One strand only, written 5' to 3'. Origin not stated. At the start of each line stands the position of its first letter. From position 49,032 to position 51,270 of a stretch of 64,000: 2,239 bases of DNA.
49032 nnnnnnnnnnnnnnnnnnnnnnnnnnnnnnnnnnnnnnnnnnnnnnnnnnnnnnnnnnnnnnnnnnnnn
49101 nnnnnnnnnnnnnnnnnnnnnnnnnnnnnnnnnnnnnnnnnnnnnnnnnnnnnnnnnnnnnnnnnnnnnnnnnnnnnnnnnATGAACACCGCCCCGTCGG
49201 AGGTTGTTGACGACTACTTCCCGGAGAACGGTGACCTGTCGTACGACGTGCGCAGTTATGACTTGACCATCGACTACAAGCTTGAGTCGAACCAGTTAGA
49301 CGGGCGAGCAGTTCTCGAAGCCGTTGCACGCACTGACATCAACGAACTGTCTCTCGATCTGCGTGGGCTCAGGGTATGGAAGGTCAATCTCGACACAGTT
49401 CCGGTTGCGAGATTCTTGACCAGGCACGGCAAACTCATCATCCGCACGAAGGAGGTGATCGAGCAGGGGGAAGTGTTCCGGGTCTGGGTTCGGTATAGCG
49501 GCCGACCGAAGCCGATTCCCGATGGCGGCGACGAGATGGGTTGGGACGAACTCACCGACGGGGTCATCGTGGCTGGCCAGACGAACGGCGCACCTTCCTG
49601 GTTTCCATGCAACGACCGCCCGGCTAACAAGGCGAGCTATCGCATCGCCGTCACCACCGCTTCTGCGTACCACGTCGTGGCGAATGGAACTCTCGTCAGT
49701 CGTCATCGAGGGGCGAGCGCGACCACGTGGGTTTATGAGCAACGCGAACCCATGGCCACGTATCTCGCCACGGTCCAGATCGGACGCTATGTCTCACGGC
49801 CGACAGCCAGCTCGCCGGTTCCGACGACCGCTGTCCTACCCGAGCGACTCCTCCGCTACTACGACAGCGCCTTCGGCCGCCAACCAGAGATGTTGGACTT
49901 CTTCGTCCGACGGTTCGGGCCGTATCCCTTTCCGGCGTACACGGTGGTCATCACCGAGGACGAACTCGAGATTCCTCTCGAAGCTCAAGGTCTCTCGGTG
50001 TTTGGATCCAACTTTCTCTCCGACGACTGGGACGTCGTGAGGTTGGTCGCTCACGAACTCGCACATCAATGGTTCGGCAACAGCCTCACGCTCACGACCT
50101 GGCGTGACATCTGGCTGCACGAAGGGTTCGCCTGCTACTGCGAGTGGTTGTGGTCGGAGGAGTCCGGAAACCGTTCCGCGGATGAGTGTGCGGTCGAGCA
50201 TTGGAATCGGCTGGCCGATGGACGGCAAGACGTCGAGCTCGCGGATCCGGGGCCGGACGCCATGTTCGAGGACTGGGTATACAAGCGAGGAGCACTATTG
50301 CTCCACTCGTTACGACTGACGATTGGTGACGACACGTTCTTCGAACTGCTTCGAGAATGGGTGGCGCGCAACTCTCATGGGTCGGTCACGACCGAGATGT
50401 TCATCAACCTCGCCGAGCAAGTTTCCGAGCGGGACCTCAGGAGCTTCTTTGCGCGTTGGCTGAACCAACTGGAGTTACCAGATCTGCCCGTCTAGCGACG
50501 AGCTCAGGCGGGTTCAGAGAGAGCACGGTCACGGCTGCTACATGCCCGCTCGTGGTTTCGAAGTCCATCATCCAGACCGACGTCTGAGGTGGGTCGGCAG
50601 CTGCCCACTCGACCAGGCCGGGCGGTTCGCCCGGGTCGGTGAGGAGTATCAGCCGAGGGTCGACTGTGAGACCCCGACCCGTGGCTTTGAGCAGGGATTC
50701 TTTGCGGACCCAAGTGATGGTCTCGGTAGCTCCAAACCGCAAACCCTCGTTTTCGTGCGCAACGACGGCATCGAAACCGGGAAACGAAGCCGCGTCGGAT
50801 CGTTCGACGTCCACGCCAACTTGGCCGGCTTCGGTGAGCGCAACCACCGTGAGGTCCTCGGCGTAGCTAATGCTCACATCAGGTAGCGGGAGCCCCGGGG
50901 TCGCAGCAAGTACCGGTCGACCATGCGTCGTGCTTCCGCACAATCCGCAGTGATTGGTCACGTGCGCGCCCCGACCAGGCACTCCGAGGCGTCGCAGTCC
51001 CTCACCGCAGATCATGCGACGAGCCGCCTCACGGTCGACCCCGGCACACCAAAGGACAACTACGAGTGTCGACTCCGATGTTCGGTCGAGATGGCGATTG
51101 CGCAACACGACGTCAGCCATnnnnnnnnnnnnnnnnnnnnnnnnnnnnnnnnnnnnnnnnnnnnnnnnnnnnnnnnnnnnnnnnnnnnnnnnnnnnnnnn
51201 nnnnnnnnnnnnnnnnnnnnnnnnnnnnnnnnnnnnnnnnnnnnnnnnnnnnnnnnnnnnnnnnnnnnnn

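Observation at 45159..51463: Pls/PosA-type homopoly(amino acid) synthetase locus with coupled M1 peptidase, PPTase and I78 inhibitor lipoprotein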

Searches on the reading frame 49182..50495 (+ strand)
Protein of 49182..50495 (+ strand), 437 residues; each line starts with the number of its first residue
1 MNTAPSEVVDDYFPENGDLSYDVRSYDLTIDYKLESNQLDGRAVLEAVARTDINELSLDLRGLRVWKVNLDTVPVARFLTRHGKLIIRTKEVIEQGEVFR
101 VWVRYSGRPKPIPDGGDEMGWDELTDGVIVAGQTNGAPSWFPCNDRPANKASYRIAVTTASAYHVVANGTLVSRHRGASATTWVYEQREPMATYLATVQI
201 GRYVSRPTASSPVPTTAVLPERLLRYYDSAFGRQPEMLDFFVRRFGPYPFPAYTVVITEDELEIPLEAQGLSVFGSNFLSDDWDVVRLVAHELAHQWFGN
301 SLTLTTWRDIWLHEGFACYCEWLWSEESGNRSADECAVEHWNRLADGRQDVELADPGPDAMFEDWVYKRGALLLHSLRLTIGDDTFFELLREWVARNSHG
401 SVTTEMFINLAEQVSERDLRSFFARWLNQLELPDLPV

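Call 7: search_protein_families(library=pfam, proteins=[window:49182-50495:+], max_evalue=0.01)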
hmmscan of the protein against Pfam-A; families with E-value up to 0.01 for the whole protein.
window:49182-50495:+ (437 aa): 2 families
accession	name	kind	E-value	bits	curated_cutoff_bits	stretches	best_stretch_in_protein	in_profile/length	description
PF01433.26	Peptidase_M1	-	3.8e-31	108.8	27.7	1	232-426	4-218/218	Peptidase family M1 domain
PF17900.6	Peptidase_M1_N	-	1.1e-13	52.1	25.8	1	25-195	4-186/186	Peptidase M1 N-terminal domain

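Call 8: search_protein_families(library=ncbifam, proteins=[window:49182-50495:+], max_evalue=0.01)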
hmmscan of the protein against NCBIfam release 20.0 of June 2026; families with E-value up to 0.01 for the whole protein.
window:49182-50495:+ (437 aa): 3 families
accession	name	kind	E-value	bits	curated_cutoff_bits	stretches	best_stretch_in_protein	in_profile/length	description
TIGR02412.1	pepN_strep_liv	equivalog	3.7e-30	105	591.2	1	140-428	132-440/832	aminopeptidase N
TIGR02411.1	leuko_A4_hydro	equivalog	4.7e-26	91.7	761.7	1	26-409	16-415/600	leukotriene-A(4) hydrolase/aminopeptidase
TIGR02414.1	pepN_proteo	equivalog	4.8e-12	44.9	718.2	1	285-435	285-442/868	aminopeptidase N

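Call 75: list_cluster_members(proteins=[P0001, P0002, window:49182-50495:+, window:50437-51120:-, window:51113-51463:-, P0123])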
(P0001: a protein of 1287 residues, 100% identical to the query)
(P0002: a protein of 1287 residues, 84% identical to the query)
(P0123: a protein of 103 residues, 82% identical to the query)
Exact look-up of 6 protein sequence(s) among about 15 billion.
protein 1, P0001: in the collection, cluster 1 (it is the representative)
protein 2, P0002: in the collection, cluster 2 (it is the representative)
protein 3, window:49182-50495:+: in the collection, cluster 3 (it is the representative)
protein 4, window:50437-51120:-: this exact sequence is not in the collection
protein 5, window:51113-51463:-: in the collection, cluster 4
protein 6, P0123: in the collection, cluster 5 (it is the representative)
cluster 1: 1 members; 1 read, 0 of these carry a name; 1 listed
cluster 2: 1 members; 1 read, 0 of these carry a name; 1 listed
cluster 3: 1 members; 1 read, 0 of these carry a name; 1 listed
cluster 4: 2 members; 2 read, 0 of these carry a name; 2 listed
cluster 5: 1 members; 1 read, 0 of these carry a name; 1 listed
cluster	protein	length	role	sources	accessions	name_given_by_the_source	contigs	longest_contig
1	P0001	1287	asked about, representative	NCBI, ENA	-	-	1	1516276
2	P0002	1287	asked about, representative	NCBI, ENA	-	-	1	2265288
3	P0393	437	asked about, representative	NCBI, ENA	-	-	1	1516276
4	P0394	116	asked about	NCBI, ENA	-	-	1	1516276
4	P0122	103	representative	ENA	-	-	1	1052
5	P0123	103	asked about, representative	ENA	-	-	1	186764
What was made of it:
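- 49182..50495 (+): Two-domain M1 zinc metallopeptidase (437 aa), a positional orthologue of PldII. Its ATG overlaps the pls stop (ATGA). It has HELAH at residues 291-295, Glu314 and the catalytic Tyr in VYKRGA. IPLEAQ stands in place of GxMEN. It has no signal peptide or TM helix. The exact 437-aa product is on record in the public collection (call 75).
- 50437..51120 (-): Sfp-type 4'-phosphopantetheinyl transferase (about 227 aa; start uncertain), convergent with the peptidase and overlapping it by 59 nt. The 227-aa product is not on record, so the start is uncertain (call 75).
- Its start codon is uncertain (call 75).
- Tried and rejected: Cluster look-up gave no names (call 75).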

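Call 88: search_solved_structures(query=window:49182-50495:+, max_evalue=1e-10)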
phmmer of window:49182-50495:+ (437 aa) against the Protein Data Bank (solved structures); distinct sequences matched with E-value up to 1e-10: 93 (the best 60 are shown).
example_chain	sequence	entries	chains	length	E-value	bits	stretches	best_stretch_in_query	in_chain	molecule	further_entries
6a8z_A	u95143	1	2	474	2.5e-44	154.7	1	7-436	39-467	Zinc metalloprotease, putative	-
6iff_A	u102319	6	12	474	1.5e-43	152.1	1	7-436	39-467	Zinc metalloprotease | Zinc metalloprotease, putative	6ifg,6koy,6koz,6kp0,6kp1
3mdj_A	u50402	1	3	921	1.2e-21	80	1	136-405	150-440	Endoplasmic reticulum aminopeptidase 1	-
7z28_A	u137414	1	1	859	1.2e-21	80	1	136-431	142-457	Endoplasmic reticulum aminopeptidase 1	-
6mgq_A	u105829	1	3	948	1.2e-21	79.9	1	136-405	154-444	Endoplasmic reticulum aminopeptidase 1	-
6q4r_A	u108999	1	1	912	3.1e-21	78.6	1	136-427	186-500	Endoplasmic reticulum aminopeptidase 1,Endoplasmic reticulum aminopeptidase 1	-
6t6r_A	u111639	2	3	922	3.1e-21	78.6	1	136-427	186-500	Endoplasmic reticulum aminopeptidase 1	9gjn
9gjs_A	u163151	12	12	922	3.1e-21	78.6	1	136-427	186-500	Endoplasmic reticulum aminopeptidase 1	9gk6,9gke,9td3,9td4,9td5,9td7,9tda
6m8p_A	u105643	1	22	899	4.3e-21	78.1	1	136-405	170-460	Endoplasmic reticulum aminopeptidase 1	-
6ryf_A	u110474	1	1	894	6.6e-21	77.5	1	136-405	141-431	Endoplasmic reticulum aminopeptidase 1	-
2yd0_A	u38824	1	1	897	6.7e-21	77.5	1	136-405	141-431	ENDOPLASMIC RETICULUM AMINOPEPTIDASE 1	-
4kx7_A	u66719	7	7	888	7.4e-21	77.3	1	137-435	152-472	Glutamyl aminopeptidase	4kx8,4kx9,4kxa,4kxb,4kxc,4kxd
6rqx_A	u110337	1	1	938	7.4e-21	77.3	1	136-405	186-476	Endoplasmic reticulum aminopeptidase 1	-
3qnf_A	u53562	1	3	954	7.7e-21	77.3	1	136-405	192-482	Endoplasmic reticulum aminopeptidase 1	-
7v9o_A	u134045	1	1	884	1.8e-20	76.1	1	133-429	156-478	Alanine aminopeptidase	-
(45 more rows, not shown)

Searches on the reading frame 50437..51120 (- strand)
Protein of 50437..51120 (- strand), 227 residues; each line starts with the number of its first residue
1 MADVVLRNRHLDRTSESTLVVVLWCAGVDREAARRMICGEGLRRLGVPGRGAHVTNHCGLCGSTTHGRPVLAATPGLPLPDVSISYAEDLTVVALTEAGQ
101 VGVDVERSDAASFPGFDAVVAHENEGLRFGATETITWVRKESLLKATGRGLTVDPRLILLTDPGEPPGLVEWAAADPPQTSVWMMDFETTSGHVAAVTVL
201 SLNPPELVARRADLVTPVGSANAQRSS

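Call 7: search_protein_families(library=pfam, proteins=[window:50437-51120:-], max_evalue=0.01)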
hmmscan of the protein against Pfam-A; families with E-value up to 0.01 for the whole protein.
window:50437-51120:- (227 aa): 1 family
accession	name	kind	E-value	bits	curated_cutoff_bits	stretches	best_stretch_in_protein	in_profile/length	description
PF01648.25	ACPS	-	1.1e-06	29.1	25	1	100-176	1-92/111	4'-phosphopantetheinyl transferase superfamily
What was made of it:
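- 50437..51120 (-): Pfam ACPS 29.1 bits against a cutoff of 25 (call 7).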

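Call 8: search_protein_families(library=ncbifam, proteins=[window:50437-51120:-], max_evalue=0.01)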
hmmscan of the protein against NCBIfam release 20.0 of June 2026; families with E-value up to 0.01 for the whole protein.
window:50437-51120:- (227 aa): 2 families
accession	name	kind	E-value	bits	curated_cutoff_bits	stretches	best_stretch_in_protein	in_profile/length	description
NF042922.1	4PPT_HetI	equivalog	0.00031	20.1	370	1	62-153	85-185/235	4'-phosphopantetheinyl transferase HetI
NF047349.1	4PPT_AusB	equivalog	0.0092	15.4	225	0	81-153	82-154/205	aureusimine biosynthesis 4'-phosphopantetheinyl transferase AusB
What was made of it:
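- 50437..51120 (-): Weak NCBIfam HetI and AusB hits (call 8).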

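Call 10: search_protein_families(library=pfam, proteins=[window:50437-51120:-], max_evalue=10)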
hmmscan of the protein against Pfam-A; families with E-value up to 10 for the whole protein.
window:50437-51120:- (227 aa): 1 family
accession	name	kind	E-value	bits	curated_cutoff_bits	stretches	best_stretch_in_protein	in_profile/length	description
PF01648.25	ACPS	-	1.1e-06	29.1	25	1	100-176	1-92/111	4'-phosphopantetheinyl transferase superfamily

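Call 89: search_solved_structures(query=window:50437-51120:-, max_evalue=0.01)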
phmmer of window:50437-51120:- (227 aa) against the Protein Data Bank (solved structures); distinct sequences matched with E-value up to 0.01: 0.
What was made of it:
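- On Sfp-type 4'-phosphopantetheinyl transferase: The margin is small, there is no PDB sequence hit (call 89), and the HetI and AusB models are far below their cutoffs (call 8).
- The PPTase is only just above the Pfam cutoff and has no PDB match by sequence (call 89).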
